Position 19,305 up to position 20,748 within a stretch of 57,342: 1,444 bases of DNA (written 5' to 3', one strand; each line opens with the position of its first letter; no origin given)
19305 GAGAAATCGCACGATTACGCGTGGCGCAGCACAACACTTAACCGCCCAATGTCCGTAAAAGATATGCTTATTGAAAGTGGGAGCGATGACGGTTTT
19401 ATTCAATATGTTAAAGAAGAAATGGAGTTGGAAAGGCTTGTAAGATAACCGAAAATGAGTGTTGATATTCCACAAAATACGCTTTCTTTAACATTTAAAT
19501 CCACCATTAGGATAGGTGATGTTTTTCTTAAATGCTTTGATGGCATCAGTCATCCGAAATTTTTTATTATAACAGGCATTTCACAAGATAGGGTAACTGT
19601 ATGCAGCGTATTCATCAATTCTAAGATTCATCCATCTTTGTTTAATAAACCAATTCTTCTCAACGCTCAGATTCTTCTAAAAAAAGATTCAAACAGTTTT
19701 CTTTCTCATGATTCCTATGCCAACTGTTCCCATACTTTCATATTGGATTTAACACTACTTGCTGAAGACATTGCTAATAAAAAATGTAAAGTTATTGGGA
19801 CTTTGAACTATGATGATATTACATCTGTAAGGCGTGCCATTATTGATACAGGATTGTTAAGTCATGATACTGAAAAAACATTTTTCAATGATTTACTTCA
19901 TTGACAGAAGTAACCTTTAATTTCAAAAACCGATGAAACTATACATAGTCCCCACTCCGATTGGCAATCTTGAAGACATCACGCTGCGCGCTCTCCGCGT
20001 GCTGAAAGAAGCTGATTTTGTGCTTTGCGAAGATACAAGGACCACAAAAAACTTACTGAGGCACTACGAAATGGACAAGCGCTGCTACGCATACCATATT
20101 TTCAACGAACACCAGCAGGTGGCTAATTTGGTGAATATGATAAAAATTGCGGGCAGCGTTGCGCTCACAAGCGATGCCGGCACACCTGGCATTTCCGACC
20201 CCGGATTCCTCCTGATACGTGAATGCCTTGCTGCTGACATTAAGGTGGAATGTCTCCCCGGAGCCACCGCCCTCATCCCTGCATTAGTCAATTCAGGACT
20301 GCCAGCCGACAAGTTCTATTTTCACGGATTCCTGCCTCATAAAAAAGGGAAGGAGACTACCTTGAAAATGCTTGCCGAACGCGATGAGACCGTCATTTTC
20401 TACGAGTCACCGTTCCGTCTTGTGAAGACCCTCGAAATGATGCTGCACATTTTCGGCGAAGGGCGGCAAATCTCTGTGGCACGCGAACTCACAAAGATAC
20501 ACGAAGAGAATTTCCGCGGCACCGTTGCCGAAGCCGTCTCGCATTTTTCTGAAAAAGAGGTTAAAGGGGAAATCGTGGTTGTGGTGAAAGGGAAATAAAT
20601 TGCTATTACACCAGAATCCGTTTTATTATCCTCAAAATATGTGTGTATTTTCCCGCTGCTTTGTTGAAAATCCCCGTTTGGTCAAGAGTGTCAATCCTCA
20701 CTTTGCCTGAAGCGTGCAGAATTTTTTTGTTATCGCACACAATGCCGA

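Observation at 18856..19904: Panacea (DUF4065) antitoxin paired with an unassignable 149-aa protein: candidate new PanA-toxin pair on an AT-rich islet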

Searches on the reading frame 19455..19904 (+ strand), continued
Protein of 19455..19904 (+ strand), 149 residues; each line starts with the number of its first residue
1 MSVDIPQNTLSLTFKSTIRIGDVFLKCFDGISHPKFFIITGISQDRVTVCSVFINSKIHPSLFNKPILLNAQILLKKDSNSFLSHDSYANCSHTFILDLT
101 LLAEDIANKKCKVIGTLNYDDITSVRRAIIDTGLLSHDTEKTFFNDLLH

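Call 41: search_solved_structures(query=A1, max_evalue=10, show_alignments=3)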
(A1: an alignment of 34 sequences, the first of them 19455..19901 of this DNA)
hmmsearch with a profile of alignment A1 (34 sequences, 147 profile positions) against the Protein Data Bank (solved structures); distinct sequences matched with E-value up to 10: 3.
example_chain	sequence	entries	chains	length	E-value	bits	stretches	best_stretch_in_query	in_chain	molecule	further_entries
6jmu_A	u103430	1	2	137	0.091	15.6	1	62-105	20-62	ARF GTPase-activating protein GIT1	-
6iuh_A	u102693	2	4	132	0.092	15.6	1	63-105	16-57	ARF GTPase-activating protein GIT1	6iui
2jx0_A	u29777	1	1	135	0.099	15.5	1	63-105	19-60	ARF GTPase-activating protein GIT1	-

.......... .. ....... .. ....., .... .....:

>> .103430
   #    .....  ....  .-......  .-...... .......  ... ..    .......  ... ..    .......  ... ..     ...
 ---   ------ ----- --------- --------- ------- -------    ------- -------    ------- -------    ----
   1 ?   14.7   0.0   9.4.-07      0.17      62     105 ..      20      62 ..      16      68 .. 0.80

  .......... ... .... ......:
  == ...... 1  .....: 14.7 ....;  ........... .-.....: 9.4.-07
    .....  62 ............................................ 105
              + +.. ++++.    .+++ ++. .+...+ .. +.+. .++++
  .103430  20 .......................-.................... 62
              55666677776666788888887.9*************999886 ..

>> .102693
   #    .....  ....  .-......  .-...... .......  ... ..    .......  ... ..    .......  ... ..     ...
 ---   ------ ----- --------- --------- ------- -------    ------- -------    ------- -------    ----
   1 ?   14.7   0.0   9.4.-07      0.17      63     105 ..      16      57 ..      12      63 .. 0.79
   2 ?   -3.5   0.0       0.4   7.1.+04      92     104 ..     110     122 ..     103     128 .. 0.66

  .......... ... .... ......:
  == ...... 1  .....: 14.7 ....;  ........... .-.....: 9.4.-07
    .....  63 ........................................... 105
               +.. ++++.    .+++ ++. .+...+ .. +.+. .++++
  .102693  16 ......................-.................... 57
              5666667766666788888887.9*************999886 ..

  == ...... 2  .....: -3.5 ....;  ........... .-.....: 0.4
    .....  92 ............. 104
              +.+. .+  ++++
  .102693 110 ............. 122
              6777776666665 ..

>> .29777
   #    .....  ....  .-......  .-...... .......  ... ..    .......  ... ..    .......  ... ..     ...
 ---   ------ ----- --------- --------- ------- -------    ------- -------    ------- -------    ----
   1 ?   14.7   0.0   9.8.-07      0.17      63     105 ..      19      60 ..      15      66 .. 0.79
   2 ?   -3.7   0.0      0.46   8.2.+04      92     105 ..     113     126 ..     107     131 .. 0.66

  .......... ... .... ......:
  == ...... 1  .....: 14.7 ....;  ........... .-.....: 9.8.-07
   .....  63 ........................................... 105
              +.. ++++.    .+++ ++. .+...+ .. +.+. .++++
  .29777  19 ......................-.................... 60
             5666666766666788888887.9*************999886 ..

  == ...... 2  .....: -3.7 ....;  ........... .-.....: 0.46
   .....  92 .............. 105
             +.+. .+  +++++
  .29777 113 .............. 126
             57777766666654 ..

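Call 45: search_solved_structures(query=A3, max_evalue=10, show_alignments=3)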
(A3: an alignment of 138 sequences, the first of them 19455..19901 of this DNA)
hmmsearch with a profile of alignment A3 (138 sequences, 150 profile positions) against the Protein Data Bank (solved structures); distinct sequences matched with E-value up to 10: 9.
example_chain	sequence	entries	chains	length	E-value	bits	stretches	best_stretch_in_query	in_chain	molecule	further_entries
4me7_A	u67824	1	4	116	0.25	14.1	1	71-123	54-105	mRNA interferase EndoA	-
4mdx_A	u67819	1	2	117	0.25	14.1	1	71-123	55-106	mRNA interferase EndoA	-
1ne8_A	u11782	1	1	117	0.25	14.1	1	71-123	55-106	conserved hypothetical protein YDCE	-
4mzm_A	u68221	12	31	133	0.27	13.9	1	16-123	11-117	mRNA interferase MazF | MazF mRNA interferase | Endoribonuclease MazF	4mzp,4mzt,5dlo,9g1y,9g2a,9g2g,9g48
2mf2_A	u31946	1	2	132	0.3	13.8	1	16-123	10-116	mRNA interferase MazF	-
3d6w_A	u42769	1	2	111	0.45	13.2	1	69-120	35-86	Methyl-accepting/DNA response regulator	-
6iuh_A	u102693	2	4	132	0.53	13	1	67-110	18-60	ARF GTPase-activating protein GIT1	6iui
2jx0_A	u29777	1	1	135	0.56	13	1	67-110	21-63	ARF GTPase-activating protein GIT1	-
6jmu_A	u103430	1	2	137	0.57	12.9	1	67-109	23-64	ARF GTPase-activating protein GIT1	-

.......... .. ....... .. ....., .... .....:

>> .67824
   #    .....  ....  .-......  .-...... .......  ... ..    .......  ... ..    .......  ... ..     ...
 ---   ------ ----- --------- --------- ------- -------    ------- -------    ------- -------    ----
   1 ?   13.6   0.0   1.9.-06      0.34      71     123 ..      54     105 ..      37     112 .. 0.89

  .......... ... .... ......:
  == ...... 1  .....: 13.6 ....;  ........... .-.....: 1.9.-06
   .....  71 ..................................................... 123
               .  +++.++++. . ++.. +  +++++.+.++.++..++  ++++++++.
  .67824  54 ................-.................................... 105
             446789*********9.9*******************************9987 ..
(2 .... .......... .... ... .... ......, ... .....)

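Call 46: search_protein_families(library=pfam, alignment_id=A3, max_evalue=0.01)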
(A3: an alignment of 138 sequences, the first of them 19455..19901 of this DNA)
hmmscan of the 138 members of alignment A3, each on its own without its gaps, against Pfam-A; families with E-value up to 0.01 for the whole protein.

A. member 1, window:19455-19901:+ (149 aa): 0 families

B. families by the number of members that match (of 138 scanned): 6 families
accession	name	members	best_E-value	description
PF02452.23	PemK_toxin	6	8e-05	PemK-like, MazF-like toxin of type II toxin-antitoxin system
PF20210.4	Laa1_Sip1_HTR5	1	0.0017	Laa1/Sip1/HEATR5 HEAT repeat region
PF08343.15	RNR_N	1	0.0038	Ribonucleotide reductase N-terminal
PF23620.1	KIAA0319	1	0.007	KIAA0319 C-terminal domain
PF23377.1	Beta-prop_IFT122_2nd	1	0.0073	IFT122 second beta-propeller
PF14711.11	Nitr_red_bet_C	1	0.0085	Respiratory nitrate reductase beta C-terminal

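Call 70: search_dna_similar(query=window:19455-19901:+, collection=phages, mode=protein, max_evalue=0.001, max_rows=10)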
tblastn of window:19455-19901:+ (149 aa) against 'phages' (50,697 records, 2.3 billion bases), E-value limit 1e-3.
No match.

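Call 71: search_dna_similar(query=window:19455-19901:+, collection=plasmids, mode=protein, max_evalue=0.001, max_rows=10)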
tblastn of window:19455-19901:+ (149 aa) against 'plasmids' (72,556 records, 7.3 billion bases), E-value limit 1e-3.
No match.
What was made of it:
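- Tried and rejected: Phage and plasmid collections. tblastn found no match (calls 70, 71).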

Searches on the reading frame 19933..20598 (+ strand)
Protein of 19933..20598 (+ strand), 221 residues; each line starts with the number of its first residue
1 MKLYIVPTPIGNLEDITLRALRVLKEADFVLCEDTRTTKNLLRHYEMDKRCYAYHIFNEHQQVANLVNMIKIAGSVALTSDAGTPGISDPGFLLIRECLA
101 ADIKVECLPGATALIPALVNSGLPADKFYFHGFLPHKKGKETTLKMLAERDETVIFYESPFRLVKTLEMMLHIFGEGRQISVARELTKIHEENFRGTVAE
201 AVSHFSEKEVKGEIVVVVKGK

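Call 55: find_encoding_contigs(protein=window:19933-20598:+, flank=5000, max_places=10)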
Protein window:19933-20598:+ (221 aa): 6 contigs read that carry it; 5 places shown.
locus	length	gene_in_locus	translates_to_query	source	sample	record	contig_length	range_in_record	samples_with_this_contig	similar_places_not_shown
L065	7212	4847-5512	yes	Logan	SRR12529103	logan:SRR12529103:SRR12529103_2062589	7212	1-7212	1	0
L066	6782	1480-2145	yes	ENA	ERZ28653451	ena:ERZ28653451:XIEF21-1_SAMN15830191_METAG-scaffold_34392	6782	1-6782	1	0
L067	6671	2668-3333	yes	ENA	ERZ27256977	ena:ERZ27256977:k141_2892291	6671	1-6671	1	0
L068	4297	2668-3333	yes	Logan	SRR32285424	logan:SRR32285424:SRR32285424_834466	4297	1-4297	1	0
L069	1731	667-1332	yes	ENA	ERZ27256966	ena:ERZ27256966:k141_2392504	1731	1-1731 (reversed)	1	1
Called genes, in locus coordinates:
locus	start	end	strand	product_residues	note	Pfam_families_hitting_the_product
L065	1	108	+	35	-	?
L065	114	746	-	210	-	PF10677:DUF2490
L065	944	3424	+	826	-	PF00629:MAM (faint), PF18962:Por_Secre_tail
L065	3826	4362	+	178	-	PF13274:SocA_Panacea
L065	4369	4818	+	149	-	-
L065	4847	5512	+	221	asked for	PF00590:TP_methylase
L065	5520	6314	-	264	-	PF08239:SH3_3 (weak), PF18348:SH3_16, PF00877:NLPC_P60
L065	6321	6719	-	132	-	PF11325:DUF3127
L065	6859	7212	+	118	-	?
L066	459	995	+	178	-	PF13274:SocA_Panacea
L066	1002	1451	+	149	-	-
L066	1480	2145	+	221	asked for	PF00590:TP_methylase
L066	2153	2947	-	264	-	PF08239:SH3_3 (weak), PF18348:SH3_16, PF00877:NLPC_P60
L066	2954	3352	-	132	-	PF11325:DUF3127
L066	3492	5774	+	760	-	PF05496:RuvB_N, PF00004:AAA, PF07728:AAA_5 (weak), PF20720:nSTAND3 (weak), PF16193:AAA_assoc_2, PF12002:MgsA_C, PF11751:PorP_SprF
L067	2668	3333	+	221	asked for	PF00590:TP_methylase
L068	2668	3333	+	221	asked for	PF00590:TP_methylase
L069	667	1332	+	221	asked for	PF00590:TP_methylase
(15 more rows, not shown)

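Call 57: find_related_loci(query=window:19933-20598:+, collection=metagenome_contigs, flank=4000)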
Query window:19933-20598:+ (221 aa) in metagenome_contigs; peptide patterns used: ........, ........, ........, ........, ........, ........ (x = any residue, [..] = any of these).
225 stretches matched a pattern; 149 encode a relative of the query (tblastn E <= 1e-3); the best 80 are kept; 80 distinct loci.
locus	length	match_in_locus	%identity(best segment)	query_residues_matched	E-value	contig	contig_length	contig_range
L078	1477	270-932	86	1-221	2e-143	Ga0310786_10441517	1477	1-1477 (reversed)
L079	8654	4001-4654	74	3-220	1e-114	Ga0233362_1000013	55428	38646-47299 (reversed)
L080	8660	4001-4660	75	1-220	2e-114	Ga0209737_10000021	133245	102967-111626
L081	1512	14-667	76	1-218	2e-122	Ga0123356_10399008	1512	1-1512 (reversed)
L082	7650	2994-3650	76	1-219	2e-113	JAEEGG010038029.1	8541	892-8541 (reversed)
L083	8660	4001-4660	74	1-220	5e-113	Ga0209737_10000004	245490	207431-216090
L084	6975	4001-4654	74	1-218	5e-113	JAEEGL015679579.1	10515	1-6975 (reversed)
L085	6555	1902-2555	74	1-218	5e-113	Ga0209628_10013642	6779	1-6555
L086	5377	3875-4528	74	1-218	6e-113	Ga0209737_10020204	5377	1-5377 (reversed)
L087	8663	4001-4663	75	1-221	2e-112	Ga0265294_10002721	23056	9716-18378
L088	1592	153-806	77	1-218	9e-121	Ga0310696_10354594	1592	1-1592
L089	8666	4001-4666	73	1-221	6e-112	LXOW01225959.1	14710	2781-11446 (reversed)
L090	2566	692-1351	73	1-220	7e-117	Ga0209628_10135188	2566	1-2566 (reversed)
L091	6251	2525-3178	74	1-218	6e-112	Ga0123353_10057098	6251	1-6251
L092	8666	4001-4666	73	1-221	6e-112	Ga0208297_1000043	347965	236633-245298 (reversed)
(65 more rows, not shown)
